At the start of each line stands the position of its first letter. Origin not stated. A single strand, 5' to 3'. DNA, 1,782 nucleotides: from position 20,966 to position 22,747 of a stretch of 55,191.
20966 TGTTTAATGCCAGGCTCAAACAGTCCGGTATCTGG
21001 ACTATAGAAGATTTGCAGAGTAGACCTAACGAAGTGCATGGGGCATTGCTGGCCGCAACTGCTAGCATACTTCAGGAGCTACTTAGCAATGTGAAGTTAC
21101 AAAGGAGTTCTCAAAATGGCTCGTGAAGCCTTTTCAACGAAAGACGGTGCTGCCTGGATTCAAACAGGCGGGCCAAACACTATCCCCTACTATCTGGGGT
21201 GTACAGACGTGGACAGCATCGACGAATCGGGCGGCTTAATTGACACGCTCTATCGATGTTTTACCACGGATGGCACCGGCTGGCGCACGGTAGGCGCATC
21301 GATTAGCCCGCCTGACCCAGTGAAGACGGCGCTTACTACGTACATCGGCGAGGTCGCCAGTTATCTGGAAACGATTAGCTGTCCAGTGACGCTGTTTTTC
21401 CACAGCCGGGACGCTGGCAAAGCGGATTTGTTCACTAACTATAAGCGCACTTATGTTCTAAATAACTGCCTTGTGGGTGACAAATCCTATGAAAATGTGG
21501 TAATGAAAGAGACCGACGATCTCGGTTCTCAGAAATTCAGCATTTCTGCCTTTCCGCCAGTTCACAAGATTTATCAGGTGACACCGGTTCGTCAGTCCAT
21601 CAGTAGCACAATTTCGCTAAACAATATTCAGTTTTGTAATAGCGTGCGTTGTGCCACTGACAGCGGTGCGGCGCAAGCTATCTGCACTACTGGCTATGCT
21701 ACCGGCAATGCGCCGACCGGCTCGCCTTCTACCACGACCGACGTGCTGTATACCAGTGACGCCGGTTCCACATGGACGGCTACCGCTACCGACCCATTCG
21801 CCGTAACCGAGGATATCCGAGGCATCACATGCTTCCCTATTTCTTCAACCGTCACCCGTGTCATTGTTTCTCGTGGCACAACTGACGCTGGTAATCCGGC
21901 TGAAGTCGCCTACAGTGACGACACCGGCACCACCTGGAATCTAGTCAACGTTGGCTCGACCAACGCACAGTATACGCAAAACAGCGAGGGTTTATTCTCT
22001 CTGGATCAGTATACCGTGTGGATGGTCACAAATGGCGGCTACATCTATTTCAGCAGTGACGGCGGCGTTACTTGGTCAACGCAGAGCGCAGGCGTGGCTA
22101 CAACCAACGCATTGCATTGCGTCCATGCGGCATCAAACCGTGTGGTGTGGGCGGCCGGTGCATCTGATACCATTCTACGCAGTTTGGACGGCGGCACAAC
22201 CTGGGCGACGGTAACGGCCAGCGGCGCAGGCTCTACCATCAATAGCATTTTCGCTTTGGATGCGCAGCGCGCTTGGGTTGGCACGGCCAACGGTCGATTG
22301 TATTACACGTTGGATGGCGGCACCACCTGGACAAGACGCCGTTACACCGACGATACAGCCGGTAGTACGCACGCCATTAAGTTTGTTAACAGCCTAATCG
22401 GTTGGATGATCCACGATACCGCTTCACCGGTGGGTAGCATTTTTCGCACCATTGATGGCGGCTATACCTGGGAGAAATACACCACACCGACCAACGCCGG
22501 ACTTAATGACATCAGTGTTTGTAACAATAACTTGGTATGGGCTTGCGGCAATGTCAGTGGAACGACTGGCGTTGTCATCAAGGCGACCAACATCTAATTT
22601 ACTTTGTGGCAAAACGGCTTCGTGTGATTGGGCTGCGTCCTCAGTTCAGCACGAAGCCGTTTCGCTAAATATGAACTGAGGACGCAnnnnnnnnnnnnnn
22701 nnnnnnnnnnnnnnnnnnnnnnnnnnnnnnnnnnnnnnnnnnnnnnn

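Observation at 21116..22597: Tail-tube-position protein carries a six-Asp-box (BNR) beta-propeller-like domain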

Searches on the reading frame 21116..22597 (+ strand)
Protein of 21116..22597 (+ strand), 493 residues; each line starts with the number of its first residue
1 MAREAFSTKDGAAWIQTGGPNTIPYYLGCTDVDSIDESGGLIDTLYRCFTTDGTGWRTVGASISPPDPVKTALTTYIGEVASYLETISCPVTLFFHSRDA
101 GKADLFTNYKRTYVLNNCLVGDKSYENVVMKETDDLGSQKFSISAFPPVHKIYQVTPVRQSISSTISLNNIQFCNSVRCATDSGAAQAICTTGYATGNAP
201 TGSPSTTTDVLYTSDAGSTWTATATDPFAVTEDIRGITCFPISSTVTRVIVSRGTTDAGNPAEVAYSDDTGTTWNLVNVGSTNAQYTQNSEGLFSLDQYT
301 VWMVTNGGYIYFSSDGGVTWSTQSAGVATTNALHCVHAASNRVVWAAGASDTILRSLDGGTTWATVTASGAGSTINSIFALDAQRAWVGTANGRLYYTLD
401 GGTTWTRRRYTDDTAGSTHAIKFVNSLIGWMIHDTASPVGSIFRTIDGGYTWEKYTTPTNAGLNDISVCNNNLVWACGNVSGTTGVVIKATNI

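Call 3: search_protein_families(library=pfam, proteins=[window:21116-22597:+], max_evalue=0.01)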
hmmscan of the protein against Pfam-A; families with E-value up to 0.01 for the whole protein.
window:21116-22597:+ (493 aa): 6 families
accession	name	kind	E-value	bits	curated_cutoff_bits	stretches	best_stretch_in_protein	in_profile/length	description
PF14870.12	PSII_BNR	-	3.7e-15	56.4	27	2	210-365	127-268/303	Photosynthesis system II assembly factor YCF48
PF15902.12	Sortilin-Vps10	-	4.5e-14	52.5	33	2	352-456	2-113/446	Sortilin, neurotensin receptor 3,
PF02012.26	BNR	-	5.4e-10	38.2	27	0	396-406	1-11/12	BNR/Asp-box repeat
PF03174.19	CHB_HEX_C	-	0.0003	21.1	23.6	0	210-234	37-61/76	Chitobiase/beta-hexosaminidase C-terminal domain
PF21471.3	Reelin_subrepeat-B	-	0.00099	19.3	27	0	255-289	53-77/127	Reelin subrepeat B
PF24316.1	Tli3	-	0.0065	17.2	27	0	256-290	78-112/129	T6SS Tli3 immunity protein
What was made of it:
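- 21743..22594 (+): Ycf48-like BNR/Asp-box beta-propeller, residues 210-493. The first propeller strand probably starts near residue 193. Pfam PSII_BNR and Sortilin-Vps10 score above their cut-offs (call 3).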

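Call 4: search_protein_families(library=phrogs, proteins=[window:21116-22597:+], max_evalue=0.01)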
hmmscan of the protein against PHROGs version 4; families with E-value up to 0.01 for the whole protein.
window:21116-22597:+ (493 aa): 0 families

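Call 6: search_dna_similar(query=window:21116-22597:+, collection=phages, mode=protein, max_rows=30, max_evalue=0.001)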
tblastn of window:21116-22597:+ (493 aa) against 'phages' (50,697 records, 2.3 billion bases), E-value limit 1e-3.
No match.
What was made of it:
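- Tried and rejected: tblastn against 50,697 deposited phage genomes found nothing with the window protein (call 6).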

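Call 9: find_homologous_proteins(query=window:21116-22594:+, max_evalue=0.001)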
Query window:21116-22594:+ (493 aa): 909 proteins with E <= 0.001 among 8000 candidates; the best 120 are listed.
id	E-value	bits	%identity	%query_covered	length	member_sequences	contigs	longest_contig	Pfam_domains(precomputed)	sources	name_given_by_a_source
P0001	0.0e+0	1071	95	100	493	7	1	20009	PF14870.13,PF02012.27,PF15902.13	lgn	-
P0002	1.1e-248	844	73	99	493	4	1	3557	PF14870.13,PF15902.13,PF13088.13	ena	-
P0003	1.3e-246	837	73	99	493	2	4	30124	PF14870.13,PF02012.27,PF15902.13,PF13088.13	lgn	-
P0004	1.5e-242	824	72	99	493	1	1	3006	PF14870.13,PF02012.27,PF15902.13,PF13088.13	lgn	-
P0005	1.6e-175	603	54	99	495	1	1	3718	PF25852.1,PF14870.13,PF02012.27,PF15902.13,PF03174.20,PF13088.13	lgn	-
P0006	2.5e-168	579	52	99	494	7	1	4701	PF14870.13,PF02012.27,PF15902.13,PF13088.13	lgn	-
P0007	9.8e-168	577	52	99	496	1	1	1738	PF25852.1,PF14870.13,PF21471.4,PF02012.27,PF15902.13,PF13088.13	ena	-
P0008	1.4e-167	577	51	99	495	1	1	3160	PF25852.1,PF14870.13,PF02012.27,PF15902.13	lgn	-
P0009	2.3e-167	576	53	100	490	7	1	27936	PF14870.13,PF02012.27,PF15902.13,PF13088.13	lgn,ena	-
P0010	2.8e-167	576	54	99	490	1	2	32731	PF25852.1,PF14870.13,PF02012.27,PF15902.13,PF13088.13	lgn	-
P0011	4.5e-166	572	51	100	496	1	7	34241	PF25852.1,PF14870.13,PF21471.4,PF02012.27,PF15902.13,PF13088.13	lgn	-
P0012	2.9e-165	569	53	99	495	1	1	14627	PF25852.1,PF14870.13,PF02012.27,PF15902.13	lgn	-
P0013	9.5e-165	567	53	100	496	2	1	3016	PF14870.13,PF02012.27,PF15902.13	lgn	-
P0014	5.4e-164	565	51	99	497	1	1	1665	PF25852.1,PF14870.13,PF02012.27,PF15902.13,PF13088.13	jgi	jgi:photosystem II stability/assembly factor-like uncharacterized protein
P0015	5.9e-164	565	52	99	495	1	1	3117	PF25852.1,PF14870.13,PF02012.27,PF15902.13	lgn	-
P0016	8.4e-164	564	49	99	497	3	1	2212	PF25852.1,PF14870.13,PF02012.27,PF15902.13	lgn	-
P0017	2.0e-162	560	51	99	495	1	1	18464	PF25852.1,PF14870.13,PF02012.27,PF15902.13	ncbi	-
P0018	1.1e-161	557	49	99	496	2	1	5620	PF14870.13,PF02012.27,PF15902.13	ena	-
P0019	3.8e-158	546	51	99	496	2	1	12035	PF14870.13,PF02012.27,PF15902.13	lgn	-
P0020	3.2e-157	543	50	100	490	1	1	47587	PF14870.13,PF02012.27,PF15902.13,PF13088.13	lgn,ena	-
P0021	1.7e-156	540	49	99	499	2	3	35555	PF14870.13,PF02012.27,PF15902.13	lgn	-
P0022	4.5e-155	536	50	99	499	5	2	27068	PF25852.1,PF14870.13,PF02012.27,PF15902.13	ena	-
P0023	2.5e-152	526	49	99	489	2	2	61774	PF25852.1,PF14870.13,PF02012.27,PF15902.13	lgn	-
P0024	4.8e-152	526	48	99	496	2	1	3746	PF14870.13,PF02012.27,PF15902.13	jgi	jgi:photosystem II stability/assembly factor-like uncharacterized protein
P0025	1.1e-151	524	49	99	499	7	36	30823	PF25852.1,PF14870.13,PF15902.13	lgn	-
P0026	3.1e-151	523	49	99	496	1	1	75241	PF25852.1,PF24316.2,PF14870.13,PF02012.27,PF15902.13,PF13088.13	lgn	-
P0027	5.9e-151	522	49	100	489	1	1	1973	PF14870.13,PF02012.27,PF15902.13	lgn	-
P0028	1.9e-150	520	48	99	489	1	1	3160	PF25852.1,PF14870.13,PF02012.27,PF15902.13,PF13088.13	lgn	-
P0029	2.8e-148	513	49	99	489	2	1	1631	PF25852.1,PF14870.13,PF02012.27,PF15902.13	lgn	-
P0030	3.5e-148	513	48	100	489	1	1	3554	PF14870.13,PF15902.13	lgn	-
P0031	1.2e-147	511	50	98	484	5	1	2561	PF25852.1,PF14870.13,PF02012.27,PF15902.13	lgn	-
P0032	4.9e-147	509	48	99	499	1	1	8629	PF14870.13,PF02012.27,PF15902.13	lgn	-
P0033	5.1e-147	509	48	100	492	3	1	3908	PF25852.1,PF14870.13,PF02012.27,PF15902.13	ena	-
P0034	3.7e-146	506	49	99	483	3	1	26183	PF25852.1,PF14870.13,PF02012.27,PF15902.13,PF13088.13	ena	-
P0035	1.1e-143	498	49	98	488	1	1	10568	PF25852.1,PF14870.13,PF02012.27,PF15902.13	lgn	-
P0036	7.2e-143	495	47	97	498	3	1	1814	PF25852.1,PF14870.13,PF02012.27,PF15902.13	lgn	-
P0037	4.1e-141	489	48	99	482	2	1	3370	PF25852.1,PF14870.13,PF02012.27,PF15902.13,PF13088.13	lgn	-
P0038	3.1e-138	480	47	98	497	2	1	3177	PF14870.13,PF02012.27,PF15902.13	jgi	jgi:photosystem II stability/assembly factor-like uncharacterized protein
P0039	7.5e-136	472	46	99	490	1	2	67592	PF14870.13,PF02012.27,PF15902.13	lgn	-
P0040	8.0e-136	472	47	98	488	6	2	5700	PF25852.1,PF14870.13,PF02012.27,PF15902.13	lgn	-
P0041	5.6e-135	469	46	98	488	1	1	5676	PF25852.1,PF14870.13,PF02012.27,PF15902.13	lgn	-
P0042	9.3e-135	469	45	99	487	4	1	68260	PF14870.13,PF02012.27,PF15902.13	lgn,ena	-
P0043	7.8e-133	462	46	100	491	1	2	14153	PF25852.1,PF14870.13,PF02012.27,PF15902.13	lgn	-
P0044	2.8e-131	457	44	99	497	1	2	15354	PF25852.1,PF14870.13,PF02012.27,PF15902.13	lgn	-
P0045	2.2e-130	454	44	98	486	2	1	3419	PF14870.13,PF15902.13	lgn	-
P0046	2.4e-129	451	45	99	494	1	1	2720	PF25852.1,PF14870.13,PF21471.4,PF02012.27,PF15902.13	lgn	-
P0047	1.5e-128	448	44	99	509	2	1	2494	PF25852.1,PF14870.13,PF02012.27,PF15902.13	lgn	-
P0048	1.0e-127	445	45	99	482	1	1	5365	PF25852.1,PF14870.13,PF02012.27,PF15902.13,PF13088.13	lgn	-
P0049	2.4e-127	444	44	98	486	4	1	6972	PF25852.1,PF14870.13,PF02012.27,PF15902.13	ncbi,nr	ncbi:MAG TPA: hypothetical protein DEP36_01585 [Gammaproteobacteria bacterium]|nr:hypothetical prote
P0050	5.1e-127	443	43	99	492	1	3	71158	PF14870.13,PF02012.27,PF15902.13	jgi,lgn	jgi:photosystem II stability/assembly factor-like uncharacterized protein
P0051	6.1e-127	443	45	98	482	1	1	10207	PF14870.13,PF02012.27,PF15902.13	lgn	-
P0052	9.5e-127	442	44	99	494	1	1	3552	PF25852.1,PF14870.13,PF02012.27,PF15902.13,PF13088.13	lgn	-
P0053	7.0e-126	439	45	99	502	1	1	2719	PF14870.13,PF02012.27,PF15902.13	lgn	-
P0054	4.6e-125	437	45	98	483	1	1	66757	PF14870.13,PF02012.27,PF15902.13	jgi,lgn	-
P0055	6.9e-125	436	43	100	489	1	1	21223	PF25852.1,PF14870.13,PF02012.27,PF15902.13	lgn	-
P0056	1.4e-123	432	45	99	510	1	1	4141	PF14870.13,PF02012.27,PF15902.13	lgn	-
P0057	2.9e-122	427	43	99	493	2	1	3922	PF14870.13,PF15902.13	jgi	jgi:photosystem II stability/assembly factor-like uncharacterized protein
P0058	7.4e-122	426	45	98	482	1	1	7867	PF14870.13,PF02012.27,PF15902.13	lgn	-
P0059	8.7e-122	426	42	99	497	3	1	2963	PF25852.1,PF14870.13,PF02012.27,PF15902.13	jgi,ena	-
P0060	1.2e-121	425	42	98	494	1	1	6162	PF14870.13,PF15902.13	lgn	-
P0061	1.3e-121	425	42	99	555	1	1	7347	PF25852.1,PF14870.13,PF02012.27,PF15902.13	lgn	-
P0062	4.1e-121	424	45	99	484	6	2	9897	PF25852.1,PF14870.13,PF02012.27,PF15902.13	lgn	-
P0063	3.0e-120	421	43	99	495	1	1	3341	PF14870.13,PF02012.27,PF15902.13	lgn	-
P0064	6.9e-120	419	42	99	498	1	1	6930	PF14870.13,PF02012.27,PF15902.13,PF13088.13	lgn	-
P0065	2.7e-118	414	43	99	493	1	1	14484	PF14870.13,PF02012.27,PF15902.13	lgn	-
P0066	6.2e-118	413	42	99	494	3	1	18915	PF14870.13,PF15902.13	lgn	-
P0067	7.4e-118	413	41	99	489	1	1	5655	PF14870.13,PF15902.13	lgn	-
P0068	8.3e-118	413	43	98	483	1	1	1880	PF25852.1,PF14870.13,PF02012.27,PF15902.13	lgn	-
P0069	1.2e-117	412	44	97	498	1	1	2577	PF25852.1,PF14870.13,PF02012.27,PF15902.13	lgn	-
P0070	2.7e-117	411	40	99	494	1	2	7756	PF25852.1,PF14870.13,PF15902.13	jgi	jgi:photosystem II stability/assembly factor-like uncharacterized protein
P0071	4.5e-117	410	41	98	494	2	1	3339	PF25852.1,PF14870.13,PF15902.13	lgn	-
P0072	1.1e-116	409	41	99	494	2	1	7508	PF25852.1,PF14870.13,PF02012.27,PF15902.13,PF13088.13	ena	-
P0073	5.8e-116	407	42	99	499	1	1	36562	PF25852.1,PF14870.13,PF02012.27,PF15902.13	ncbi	-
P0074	6.0e-116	406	40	99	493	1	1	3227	PF14870.13,PF02012.27,PF15902.13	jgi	jgi:photosystem II stability/assembly factor-like uncharacterized protein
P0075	8.4e-116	406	41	99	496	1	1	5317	PF14870.13,PF02012.27,PF15902.13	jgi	jgi:photosystem II stability/assembly factor-like uncharacterized protein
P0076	8.5e-116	406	42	97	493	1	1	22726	PF14870.13,PF15902.13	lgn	-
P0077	1.3e-115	405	40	98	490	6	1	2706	PF25852.1,PF14870.13,PF02012.27,PF15902.13,PF13088.13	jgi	jgi:photosystem II stability/assembly factor-like uncharacterized protein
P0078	1.8e-115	405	42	99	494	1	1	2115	PF14870.13,PF02012.27,PF15902.13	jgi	jgi:photosystem II stability/assembly factor-like uncharacterized protein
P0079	1.9e-115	405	42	99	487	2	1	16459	PF14870.13,PF02012.27,PF15902.13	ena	-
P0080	3.4e-115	404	42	99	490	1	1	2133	PF14870.13,PF02012.27,PF15902.13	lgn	-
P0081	4.4e-115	404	40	99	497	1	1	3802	PF14870.13,PF15902.13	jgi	jgi:hypothetical protein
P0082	4.4e-115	404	42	99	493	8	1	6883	PF25852.1,PF14870.13,PF02012.27,PF15902.13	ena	-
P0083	8.4e-115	403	41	98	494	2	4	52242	PF25852.1,PF14870.13,PF15902.13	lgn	-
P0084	1.1e-114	402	43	100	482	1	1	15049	PF25852.1,PF14870.13,PF02012.27,PF15902.13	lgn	-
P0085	1.9e-114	402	41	99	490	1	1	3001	PF14870.13,PF02012.27,PF15902.13,PF13088.13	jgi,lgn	-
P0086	3.6e-114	401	42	100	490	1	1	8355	PF14870.13,PF02012.27,PF15902.13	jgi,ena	-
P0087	9.7e-114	399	41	99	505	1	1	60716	PF14870.13,PF15902.13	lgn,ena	-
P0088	1.0e-113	399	41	98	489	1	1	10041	PF25852.1,PF14870.13,PF02012.27,PF15902.13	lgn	-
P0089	1.3e-113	399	43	99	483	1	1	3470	PF25852.1,PF14870.13,PF02012.27,PF15902.13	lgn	-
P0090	1.4e-113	399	42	99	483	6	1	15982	PF25852.1,PF14870.13,PF02012.27,PF15902.13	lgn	-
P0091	1.5e-113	399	41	99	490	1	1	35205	PF25852.1,PF14870.13,PF02012.27,PF15902.13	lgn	-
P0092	2.7e-113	398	41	98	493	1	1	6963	PF25852.1,PF14870.13,PF02012.27,PF15902.13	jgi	-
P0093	3.1e-113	398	43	97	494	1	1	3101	PF25852.1,PF14870.13,PF02012.27,PF15902.13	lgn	-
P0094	4.4e-113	397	41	99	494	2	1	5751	PF25852.1,PF14870.13,PF02012.27,PF15902.13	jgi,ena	-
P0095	7.9e-113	396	43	98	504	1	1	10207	PF25852.1,PF14870.13,PF02012.27,PF15902.13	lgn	-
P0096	8.0e-113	396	41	99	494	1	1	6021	PF14870.13,PF15902.13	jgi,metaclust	metaclust:\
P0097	1.2e-112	396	41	97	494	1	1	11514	PF25852.1,PF14870.13,PF15902.13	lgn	-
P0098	2.0e-112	395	42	99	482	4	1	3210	PF25852.1,PF14870.13,PF02012.27,PF15902.13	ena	-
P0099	2.7e-112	394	42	97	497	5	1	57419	PF14870.13,PF15902.13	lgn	-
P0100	4.6e-112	394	42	100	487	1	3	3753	PF25852.1,PF14870.13,PF02012.27,PF15902.13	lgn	-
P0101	5.3e-112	393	40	98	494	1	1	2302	PF14870.13,PF15902.13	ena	-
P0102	7.4e-112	393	41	100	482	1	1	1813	PF25852.1,PF14870.13,PF02012.27,PF15902.13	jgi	jgi:photosystem II stability/assembly factor-like uncharacterized protein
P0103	8.6e-112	393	40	98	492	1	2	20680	PF25852.1,PF14870.13,PF02012.27,PF15902.13,PF13088.13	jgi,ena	-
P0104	1.7e-111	392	41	99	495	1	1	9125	PF14870.13,PF15902.13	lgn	-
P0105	3.0e-111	391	44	99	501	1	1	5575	PF14870.13,PF02012.27,PF15902.13,PF13088.13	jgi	jgi:photosystem II stability/assembly factor-like uncharacterized protein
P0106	5.0e-111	390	42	99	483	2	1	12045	PF25852.1,PF14870.13,PF02012.27,PF15902.13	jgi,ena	-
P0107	5.3e-111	390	41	99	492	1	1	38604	PF14870.13,PF02012.27,PF15902.13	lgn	-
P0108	6.8e-111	390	39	99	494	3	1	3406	PF14870.13,PF02012.27,PF15902.13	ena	-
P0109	7.3e-111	390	41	97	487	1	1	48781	PF25852.1,PF14870.13,PF02012.27,PF15902.13,PF13088.13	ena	-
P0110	7.3e-111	390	39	99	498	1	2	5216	PF25852.1,PF14870.13,PF15902.13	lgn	-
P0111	7.9e-111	390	43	98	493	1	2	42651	PF25852.1,PF14870.13,PF02012.27,PF15902.13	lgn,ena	-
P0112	1.8e-110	388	42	97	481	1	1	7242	PF14870.13,PF02012.27,PF15902.13,PF13088.13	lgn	-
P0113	2.2e-110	388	42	99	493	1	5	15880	PF25852.1,PF14870.13,PF02012.27,PF15902.13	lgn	-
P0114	2.3e-110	388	42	99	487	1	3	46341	PF25852.1,PF14870.13,PF02012.27,PF15902.13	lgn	-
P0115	2.4e-110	388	41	97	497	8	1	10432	PF25852.1,PF14870.13,PF02012.27,PF15902.13,PF13088.13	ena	-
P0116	5.3e-110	387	39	98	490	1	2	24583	PF14870.13,PF15902.13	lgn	-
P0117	5.8e-110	387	39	99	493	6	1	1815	PF14870.13,PF15902.13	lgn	-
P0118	6.3e-110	387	39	99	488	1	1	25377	PF25852.1,PF14870.13,PF02012.27,PF15902.13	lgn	-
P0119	9.5e-110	386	40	99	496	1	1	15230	PF14870.13,PF02012.27,PF15902.13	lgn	-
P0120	1.1e-109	386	39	99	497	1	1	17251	PF14870.13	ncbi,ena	-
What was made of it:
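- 21116..22597 (+): Whole gene: tail tube protein fused to a propeller (493 aa plus stop). At least 909 full-length homologues of ~490 aa were found (call 9).
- Closest known: Ycf48/HCF136 photosystem II assembly factor. Different: IMG's label 'photosystem II stability/assembly factor-like' on homologues (call 9) is a domain-level name, not a function.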

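Call 11: search_protein_families(library=pfam, proteins=[P0005, P0026, P0011], max_evalue=0.01)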
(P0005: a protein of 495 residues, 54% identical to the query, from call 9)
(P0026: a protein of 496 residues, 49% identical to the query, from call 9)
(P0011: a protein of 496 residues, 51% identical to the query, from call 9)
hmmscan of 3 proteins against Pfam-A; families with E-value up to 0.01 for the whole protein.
P0005 (495 aa): 7 families
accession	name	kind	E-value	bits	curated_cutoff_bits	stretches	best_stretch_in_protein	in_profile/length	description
PF15902.12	Sortilin-Vps10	-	1.3e-12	47.7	33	3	353-454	2-110/446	Sortilin, neurotensin receptor 3,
PF14870.12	PSII_BNR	-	2.8e-11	43.7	27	0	261-324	80-140/303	Photosynthesis system II assembly factor YCF48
PF02012.26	BNR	-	1.6e-10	39.8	27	0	397-407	1-11/12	BNR/Asp-box repeat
PF03174.19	CHB_HEX_C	-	5.6e-06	26.7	23.6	0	264-280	36-52/76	Chitobiase/beta-hexosaminidase C-terminal domain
PF13088.12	BNR_2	-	1.3e-05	25.2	31.4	0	211-307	140-228/277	BNR repeat-like domain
PF24316.1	Tli3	-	0.00098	19.9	27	0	258-286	79-107/129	T6SS Tli3 immunity protein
PF21471.3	Reelin_subrepeat-B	-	0.0011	19.2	27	0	255-281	52-78/127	Reelin subrepeat B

P0026 (496 aa): 8 families
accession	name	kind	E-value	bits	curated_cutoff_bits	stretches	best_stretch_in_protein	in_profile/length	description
PF14870.12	PSII_BNR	-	6.3e-17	62.2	27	2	329-464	15-147/303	Photosynthesis system II assembly factor YCF48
PF15902.12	Sortilin-Vps10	-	1e-14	54.7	33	3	311-408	3-110/446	Sortilin, neurotensin receptor 3,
PF02012.26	BNR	-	1.1e-13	49.4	27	0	312-322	1-11/12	BNR/Asp-box repeat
PF13088.12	BNR_2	-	2.7e-07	30.7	31.4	1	211-322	140-249/277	BNR repeat-like domain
PF24316.1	Tli3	-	7.8e-06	26.7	27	0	239-285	65-106/129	T6SS Tli3 immunity protein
PF03174.19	CHB_HEX_C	-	4.7e-05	23.7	23.6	0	264-280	36-52/76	Chitobiase/beta-hexosaminidase C-terminal domain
PF21471.3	Reelin_subrepeat-B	-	0.00018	21.7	27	0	255-279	52-76/127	Reelin subrepeat B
PF19755.4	DUF6242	-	0.0012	19.2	29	0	266-321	171-217/217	Domain of unknown function (DUF6242)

P0011 (496 aa): 7 families
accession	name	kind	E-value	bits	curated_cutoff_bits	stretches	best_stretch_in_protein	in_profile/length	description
PF14870.12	PSII_BNR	-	6e-18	65.6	27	2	330-463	16-146/303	Photosynthesis system II assembly factor YCF48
PF15902.12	Sortilin-Vps10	-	1.8e-14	53.9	33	3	354-462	3-117/446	Sortilin, neurotensin receptor 3,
PF02012.26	BNR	-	6.7e-08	31.8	27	0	312-322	1-11/12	BNR/Asp-box repeat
PF13088.12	BNR_2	-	3.6e-07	30.3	31.4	0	212-329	85-206/277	BNR repeat-like domain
PF21471.3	Reelin_subrepeat-B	-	3.8e-05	23.9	27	0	256-279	53-76/127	Reelin subrepeat B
PF24316.1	Tli3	-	0.00075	20.3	27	0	257-283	78-104/129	T6SS Tli3 immunity protein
PF03174.19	CHB_HEX_C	-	0.0016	18.8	23.6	0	210-238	36-64/76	Chitobiase/beta-hexosaminidase C-terminal domain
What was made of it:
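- On Sialidase / GH33: In homologues, BNR_2 scores 25-31 bits against a cut-off of 31.4 (call 11).
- BNR_2 scores below its cut-off (call 11). BNR_2 is below its cut-off (call 11).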

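Call 14: search_solved_structures(query=A1, max_evalue=1)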
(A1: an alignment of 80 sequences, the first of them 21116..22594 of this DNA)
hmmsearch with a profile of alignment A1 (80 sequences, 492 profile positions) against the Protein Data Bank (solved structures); distinct sequences matched with E-value up to 1: 53.
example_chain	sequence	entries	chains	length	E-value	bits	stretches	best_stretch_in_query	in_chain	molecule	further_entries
5ojr_A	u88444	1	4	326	5.2e-24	88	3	328-454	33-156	Ycf48-like protein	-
2xbg_A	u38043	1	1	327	5.3e-24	88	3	328-454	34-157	YCF48-LIKE PROTEIN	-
5ojp_A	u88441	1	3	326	1.5e-20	76.6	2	328-454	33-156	Ycf48-like protein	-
8am5_S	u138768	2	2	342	3.6e-20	75.4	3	327-407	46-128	Photosystem II assembly lipoprotein Ycf48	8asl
5oj5_A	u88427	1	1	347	4.2e-20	75.2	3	295-407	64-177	Ycf48-like protein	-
5oj3_A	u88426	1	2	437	6.7e-20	74.5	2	294-406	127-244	Photosystem II stability/assembly factor HCF136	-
2cn3_A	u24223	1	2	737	4.5e-11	45.4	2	308-455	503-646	BETA-1,4-XYLOGLUCAN HYDROLASE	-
2cn2_A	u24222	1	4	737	4.5e-11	45.4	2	308-455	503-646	BETA-1,4-XYLOGLUCAN HYDROLASE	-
2ebs_A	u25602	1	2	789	2.2e-10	43.1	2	373-460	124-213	Oligoxyloglucan reducing end-specific cellobiohydrolase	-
1sqj_A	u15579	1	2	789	2.2e-10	43.1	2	373-460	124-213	oligoxyloglucan reducing-end-specific cellobiohydrolase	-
6p2l_A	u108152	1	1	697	8.6e-10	41.1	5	260-393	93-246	Glycosyl hydrolase BNR repeat-containing protein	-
3b7f_A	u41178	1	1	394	1.3e-09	40.6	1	292-365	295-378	Glycosyl hydrolase, BNR repeat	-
6fhp_A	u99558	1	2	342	2.5e-09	39.6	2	299-386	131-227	Dispase autolysis-inducing protein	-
5fzp_A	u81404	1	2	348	2.5e-09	39.6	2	299-386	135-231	DISPASE AUTOLYSIS-INDUCING PROTEIN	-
4x6k_A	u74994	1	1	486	2.9e-06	29.5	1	263-322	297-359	Anhydrosialidase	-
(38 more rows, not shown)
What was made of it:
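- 21743..22594 (+): PDB profile hits Ycf48 at E=5e-24 (call 14).
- On Sialidase / GH33: Sialidase PDB hits are E=1e-6 or weaker (call 14).
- Checked: A family profile hits Ycf48 crystal structures at E=5e-24 (call 14).
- The best matches by far are the non-enzymatic Ycf48 proteins (E=5e-24, against 1e-6 or worse for sialidases; call 14).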
